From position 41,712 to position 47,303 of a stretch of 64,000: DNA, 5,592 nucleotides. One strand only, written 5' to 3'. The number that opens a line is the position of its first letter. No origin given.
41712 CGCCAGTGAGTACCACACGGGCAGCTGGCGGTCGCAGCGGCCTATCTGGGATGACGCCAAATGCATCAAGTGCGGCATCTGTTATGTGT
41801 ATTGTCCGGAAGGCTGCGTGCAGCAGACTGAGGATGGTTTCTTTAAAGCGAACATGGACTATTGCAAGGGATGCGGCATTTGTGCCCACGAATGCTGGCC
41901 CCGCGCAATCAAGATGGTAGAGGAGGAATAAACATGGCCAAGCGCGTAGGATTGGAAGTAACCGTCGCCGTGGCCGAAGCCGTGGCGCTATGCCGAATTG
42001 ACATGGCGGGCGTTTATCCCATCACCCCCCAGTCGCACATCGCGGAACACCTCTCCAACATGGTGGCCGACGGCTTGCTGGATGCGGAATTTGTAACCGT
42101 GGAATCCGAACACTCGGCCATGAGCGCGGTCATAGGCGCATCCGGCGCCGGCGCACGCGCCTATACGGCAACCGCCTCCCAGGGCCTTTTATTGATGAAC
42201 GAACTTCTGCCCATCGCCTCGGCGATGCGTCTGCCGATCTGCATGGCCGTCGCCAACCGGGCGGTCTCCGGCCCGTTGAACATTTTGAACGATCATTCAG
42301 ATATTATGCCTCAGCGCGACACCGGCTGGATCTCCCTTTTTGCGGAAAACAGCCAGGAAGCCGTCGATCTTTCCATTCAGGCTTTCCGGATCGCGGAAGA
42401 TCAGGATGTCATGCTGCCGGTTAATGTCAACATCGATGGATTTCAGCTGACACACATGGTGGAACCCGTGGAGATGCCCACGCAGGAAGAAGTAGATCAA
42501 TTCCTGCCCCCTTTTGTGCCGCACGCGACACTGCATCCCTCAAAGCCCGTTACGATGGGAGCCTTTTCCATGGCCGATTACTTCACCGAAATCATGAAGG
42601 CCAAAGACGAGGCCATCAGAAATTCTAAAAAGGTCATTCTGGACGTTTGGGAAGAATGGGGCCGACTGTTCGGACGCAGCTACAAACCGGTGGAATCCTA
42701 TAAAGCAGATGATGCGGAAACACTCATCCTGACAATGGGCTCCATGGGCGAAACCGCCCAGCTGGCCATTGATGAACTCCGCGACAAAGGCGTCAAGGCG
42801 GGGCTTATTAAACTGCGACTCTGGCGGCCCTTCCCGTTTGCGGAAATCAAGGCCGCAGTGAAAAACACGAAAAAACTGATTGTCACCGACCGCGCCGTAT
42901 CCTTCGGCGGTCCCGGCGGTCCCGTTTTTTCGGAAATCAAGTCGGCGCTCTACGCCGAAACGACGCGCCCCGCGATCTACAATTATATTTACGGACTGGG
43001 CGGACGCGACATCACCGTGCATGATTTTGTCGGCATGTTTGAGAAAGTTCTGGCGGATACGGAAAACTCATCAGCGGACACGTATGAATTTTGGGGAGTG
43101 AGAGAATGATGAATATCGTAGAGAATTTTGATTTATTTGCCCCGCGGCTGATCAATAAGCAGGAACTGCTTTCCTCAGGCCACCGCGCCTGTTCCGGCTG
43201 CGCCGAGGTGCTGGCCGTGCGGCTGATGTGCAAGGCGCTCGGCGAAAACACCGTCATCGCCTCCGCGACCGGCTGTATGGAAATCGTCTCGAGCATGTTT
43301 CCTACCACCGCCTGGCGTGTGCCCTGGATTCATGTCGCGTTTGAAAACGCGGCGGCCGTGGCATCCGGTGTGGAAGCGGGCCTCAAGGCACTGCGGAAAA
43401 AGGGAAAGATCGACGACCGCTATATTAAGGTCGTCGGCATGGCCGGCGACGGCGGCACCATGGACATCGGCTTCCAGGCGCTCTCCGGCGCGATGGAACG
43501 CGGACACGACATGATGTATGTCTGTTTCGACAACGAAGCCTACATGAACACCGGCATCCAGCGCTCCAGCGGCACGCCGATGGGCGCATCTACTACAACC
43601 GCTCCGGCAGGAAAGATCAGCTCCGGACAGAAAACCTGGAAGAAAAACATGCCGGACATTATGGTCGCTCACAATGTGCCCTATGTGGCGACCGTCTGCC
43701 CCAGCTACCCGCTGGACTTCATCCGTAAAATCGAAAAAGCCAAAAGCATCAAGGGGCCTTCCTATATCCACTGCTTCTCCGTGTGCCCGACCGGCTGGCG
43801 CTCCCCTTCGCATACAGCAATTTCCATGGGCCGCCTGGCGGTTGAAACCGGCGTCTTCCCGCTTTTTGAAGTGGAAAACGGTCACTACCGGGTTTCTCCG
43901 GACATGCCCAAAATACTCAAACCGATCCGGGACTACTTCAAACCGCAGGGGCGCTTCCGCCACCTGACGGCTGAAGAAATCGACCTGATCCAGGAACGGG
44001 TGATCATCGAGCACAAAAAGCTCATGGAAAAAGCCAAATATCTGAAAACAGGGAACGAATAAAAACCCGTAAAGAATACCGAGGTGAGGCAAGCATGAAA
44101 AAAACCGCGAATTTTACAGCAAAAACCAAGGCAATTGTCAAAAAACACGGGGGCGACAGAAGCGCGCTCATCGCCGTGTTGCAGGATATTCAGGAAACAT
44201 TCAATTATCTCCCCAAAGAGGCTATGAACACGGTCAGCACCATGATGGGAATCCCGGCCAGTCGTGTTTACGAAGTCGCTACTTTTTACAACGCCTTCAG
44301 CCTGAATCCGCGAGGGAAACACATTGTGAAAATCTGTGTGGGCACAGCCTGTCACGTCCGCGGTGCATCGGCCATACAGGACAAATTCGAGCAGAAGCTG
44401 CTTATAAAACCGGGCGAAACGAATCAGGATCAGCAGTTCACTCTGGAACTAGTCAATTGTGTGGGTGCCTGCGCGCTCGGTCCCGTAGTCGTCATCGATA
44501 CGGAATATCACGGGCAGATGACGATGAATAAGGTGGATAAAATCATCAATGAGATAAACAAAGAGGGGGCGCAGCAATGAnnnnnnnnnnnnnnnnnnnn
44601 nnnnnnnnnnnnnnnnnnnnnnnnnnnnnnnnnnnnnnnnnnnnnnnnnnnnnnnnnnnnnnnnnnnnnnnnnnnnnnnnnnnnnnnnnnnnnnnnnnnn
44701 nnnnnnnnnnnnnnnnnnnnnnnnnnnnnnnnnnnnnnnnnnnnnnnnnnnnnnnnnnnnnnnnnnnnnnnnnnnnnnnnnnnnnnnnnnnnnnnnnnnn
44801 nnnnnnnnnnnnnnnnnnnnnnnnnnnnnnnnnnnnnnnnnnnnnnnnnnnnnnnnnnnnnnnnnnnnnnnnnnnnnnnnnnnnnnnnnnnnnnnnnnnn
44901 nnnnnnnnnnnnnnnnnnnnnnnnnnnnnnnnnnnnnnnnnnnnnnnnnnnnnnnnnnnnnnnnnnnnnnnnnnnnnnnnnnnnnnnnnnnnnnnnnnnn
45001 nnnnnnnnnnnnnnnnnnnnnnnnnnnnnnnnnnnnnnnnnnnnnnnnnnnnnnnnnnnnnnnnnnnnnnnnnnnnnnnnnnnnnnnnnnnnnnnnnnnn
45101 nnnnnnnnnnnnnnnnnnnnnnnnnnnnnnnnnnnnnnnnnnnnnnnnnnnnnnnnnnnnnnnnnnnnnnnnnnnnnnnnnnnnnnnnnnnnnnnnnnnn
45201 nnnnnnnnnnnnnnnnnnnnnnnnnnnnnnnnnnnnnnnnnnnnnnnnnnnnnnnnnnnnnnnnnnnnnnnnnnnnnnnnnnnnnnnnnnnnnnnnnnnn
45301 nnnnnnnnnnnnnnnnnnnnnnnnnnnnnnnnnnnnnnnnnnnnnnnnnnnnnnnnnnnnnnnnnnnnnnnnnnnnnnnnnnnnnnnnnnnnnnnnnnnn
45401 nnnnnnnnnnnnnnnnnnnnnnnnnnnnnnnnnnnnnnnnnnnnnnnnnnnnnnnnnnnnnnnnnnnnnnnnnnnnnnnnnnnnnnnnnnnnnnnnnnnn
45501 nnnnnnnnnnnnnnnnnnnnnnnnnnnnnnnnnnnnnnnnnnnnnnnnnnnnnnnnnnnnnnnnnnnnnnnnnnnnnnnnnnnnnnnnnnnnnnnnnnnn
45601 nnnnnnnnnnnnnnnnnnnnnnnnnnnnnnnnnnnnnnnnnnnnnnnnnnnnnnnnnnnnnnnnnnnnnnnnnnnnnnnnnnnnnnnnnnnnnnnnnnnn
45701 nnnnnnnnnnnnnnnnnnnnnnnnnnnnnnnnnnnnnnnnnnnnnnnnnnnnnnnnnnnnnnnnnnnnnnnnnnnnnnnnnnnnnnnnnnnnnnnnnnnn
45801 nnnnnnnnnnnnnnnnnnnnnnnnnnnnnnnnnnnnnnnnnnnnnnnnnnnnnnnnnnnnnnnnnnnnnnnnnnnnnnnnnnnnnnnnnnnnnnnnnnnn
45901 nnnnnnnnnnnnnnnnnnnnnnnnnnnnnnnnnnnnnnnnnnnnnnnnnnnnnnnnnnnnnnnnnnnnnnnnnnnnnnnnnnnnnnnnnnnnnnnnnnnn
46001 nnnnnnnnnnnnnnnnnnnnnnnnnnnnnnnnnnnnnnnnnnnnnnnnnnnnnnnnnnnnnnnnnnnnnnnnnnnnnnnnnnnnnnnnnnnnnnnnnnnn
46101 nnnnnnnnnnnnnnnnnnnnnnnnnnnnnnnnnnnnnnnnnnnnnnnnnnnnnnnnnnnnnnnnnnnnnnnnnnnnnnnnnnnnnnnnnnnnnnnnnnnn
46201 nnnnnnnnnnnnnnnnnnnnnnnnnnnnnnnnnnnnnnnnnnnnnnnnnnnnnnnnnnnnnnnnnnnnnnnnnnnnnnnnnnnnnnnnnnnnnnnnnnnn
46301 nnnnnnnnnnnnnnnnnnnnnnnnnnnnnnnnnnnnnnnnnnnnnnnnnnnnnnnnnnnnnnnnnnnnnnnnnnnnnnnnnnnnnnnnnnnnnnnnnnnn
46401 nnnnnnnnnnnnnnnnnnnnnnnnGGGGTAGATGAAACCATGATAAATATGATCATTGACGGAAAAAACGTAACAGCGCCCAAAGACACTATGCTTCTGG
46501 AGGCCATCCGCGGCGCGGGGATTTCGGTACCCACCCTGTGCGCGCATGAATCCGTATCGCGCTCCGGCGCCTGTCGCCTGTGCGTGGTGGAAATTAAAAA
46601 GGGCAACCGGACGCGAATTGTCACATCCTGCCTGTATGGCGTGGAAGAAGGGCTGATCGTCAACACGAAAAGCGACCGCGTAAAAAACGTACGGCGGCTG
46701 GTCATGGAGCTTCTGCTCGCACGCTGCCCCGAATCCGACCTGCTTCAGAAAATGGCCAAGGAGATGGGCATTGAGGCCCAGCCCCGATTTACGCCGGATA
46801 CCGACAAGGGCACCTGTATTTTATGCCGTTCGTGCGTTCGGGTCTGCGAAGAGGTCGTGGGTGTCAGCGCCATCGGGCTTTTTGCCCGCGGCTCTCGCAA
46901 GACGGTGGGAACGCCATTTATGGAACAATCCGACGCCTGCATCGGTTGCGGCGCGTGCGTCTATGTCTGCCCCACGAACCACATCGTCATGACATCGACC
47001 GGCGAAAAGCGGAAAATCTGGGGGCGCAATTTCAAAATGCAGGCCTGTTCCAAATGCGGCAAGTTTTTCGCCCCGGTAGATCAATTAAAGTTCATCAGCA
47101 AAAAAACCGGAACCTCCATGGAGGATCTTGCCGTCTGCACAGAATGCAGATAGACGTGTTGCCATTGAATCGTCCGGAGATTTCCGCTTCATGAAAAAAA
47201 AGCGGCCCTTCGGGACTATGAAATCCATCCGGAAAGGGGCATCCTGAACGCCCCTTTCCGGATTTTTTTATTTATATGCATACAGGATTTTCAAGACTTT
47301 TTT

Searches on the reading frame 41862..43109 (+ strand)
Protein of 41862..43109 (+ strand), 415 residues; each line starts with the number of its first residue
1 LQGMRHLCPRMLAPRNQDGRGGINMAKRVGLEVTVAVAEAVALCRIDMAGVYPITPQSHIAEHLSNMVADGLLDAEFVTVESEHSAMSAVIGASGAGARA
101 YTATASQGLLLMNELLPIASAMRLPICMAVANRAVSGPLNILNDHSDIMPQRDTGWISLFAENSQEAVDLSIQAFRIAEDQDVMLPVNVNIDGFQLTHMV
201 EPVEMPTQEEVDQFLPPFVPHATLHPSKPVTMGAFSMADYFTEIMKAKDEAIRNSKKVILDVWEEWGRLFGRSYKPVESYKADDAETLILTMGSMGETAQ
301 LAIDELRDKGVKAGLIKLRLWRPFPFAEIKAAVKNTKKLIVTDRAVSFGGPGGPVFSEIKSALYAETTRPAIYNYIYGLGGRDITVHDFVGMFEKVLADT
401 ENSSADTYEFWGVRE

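Call 8: search_protein_families(library=pfam, proteins=[window:41862-43109:+])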
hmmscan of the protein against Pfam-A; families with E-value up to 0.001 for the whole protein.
window:41862-43109:+ (415 aa): 3 families
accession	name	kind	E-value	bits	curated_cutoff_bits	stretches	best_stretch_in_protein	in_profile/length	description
PF01855.24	POR_N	-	1.1e-67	228.5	27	1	40-261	2-228/231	Pyruvate flavodoxin/ferredoxin oxidoreductase, thiamine diP-bdg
PF17147.9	PFOR_II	-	4.5e-30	104.4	27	1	285-388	1-101/102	Pyruvate:ferredoxin oxidoreductase core domain II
PF02780.25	Transketolase_C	-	5.2e-12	46.2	25.9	1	283-370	8-95/124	Transketolase, C-terminal domain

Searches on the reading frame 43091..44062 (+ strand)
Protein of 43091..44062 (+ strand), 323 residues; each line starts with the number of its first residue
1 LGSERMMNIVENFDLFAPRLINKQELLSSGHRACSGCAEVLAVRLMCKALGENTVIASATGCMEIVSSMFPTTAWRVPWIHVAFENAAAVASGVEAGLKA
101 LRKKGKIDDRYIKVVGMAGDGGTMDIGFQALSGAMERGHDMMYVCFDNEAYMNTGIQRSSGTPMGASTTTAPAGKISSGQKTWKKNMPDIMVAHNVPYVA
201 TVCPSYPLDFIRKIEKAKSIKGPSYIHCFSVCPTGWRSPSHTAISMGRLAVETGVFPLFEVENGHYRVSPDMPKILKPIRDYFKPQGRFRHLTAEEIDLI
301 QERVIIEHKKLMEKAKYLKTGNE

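Call 8: search_protein_families(library=pfam, proteins=[window:43091-44062:+])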
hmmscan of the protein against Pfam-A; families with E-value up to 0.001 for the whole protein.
window:43091-44062:+ (323 aa): 1 family
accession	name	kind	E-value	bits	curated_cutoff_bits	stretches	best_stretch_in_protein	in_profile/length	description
PF02775.26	TPP_enzyme_C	-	1.3e-20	74.2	21.9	1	60-228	2-151/151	Thiamine pyrophosphate enzyme, C-terminal TPP binding domain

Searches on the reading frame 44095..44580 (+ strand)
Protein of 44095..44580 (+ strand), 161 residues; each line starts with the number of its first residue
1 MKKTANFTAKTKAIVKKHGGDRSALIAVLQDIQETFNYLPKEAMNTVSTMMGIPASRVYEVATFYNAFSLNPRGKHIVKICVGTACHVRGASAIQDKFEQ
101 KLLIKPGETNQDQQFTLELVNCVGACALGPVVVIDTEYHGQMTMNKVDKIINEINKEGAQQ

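Call 8: search_protein_families(library=pfam, proteins=[window:44095-44580:+])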
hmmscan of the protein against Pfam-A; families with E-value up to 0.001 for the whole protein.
window:44095-44580:+ (161 aa): 1 family
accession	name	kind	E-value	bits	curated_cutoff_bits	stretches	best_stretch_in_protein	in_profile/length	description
PF01257.25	2Fe-2S_thioredx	-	3.1e-53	180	24.8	1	12-154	2-144/145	Thioredoxin-like [2Fe-2S] ferredoxin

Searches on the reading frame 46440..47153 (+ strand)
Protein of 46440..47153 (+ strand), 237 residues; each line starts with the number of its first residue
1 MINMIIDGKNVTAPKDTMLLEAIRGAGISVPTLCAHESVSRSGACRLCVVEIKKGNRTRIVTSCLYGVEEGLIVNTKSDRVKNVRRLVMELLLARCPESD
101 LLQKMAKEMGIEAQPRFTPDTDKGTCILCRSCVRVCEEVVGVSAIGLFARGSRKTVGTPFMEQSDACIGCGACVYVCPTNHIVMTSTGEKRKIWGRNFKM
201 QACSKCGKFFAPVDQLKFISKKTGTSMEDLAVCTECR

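Call 8: search_protein_families(library=pfam, proteins=[window:46440-47153:+])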
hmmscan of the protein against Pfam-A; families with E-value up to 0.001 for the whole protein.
window:46440-47153:+ (237 aa): 13 families
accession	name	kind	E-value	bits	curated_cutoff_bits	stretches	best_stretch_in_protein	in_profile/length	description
PF13510.11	Fer2_4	-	1.1e-15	57.8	22.8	1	1-78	3-81/82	2Fe-2S iron-sulfur cluster binding domain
PF12838.12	Fer4_7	-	9.6e-09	36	27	1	167-207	2-42/52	4Fe-4S dicluster domain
PF14697.11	Fer4_21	-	1e-08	35.6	35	1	122-184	4-59/59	4Fe-4S dicluster domain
PF00111.32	Fer2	-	2.9e-07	30.8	21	1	6-56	3-51/77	2Fe-2S iron-sulfur cluster binding domain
PF00037.32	Fer4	-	1e-06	28.7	21.1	1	165-180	6-21/24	4Fe-4S binding domain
PF12837.12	Fer4_6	-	1.6e-06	28.2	25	1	164-182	6-24/24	4Fe-4S binding domain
PF13237.11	Fer4_10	-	2.1e-06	28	25.5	1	163-208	5-47/53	4Fe-4S dicluster domain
PF12797.12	Fer4_2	-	2.2e-06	27.7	24.5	1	164-179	7-22/22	4Fe-4S binding domain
PF13187.11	Fer4_9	-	6e-06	26.6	27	1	166-208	1-42/52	4Fe-4S dicluster domain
PF25160.1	LdpA_Fe-S-bd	-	8.1e-06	26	27.6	1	131-186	4-47/49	LdpA Fe-S cluster-binding domain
PF22117.2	Fer4_Nqo3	-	2.3e-05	24.9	27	1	124-179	9-63/67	NADH-quinone oxidoreductase subunit 3, ferredoxin-like domain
PF12800.12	Fer4_4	-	0.00034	21.2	24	1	165-179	2-16/17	4Fe-4S binding domain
PF13459.11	Fer4_15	-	0.00068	20.7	22.4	0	165-179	6-20/66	4Fe-4S single cluster domain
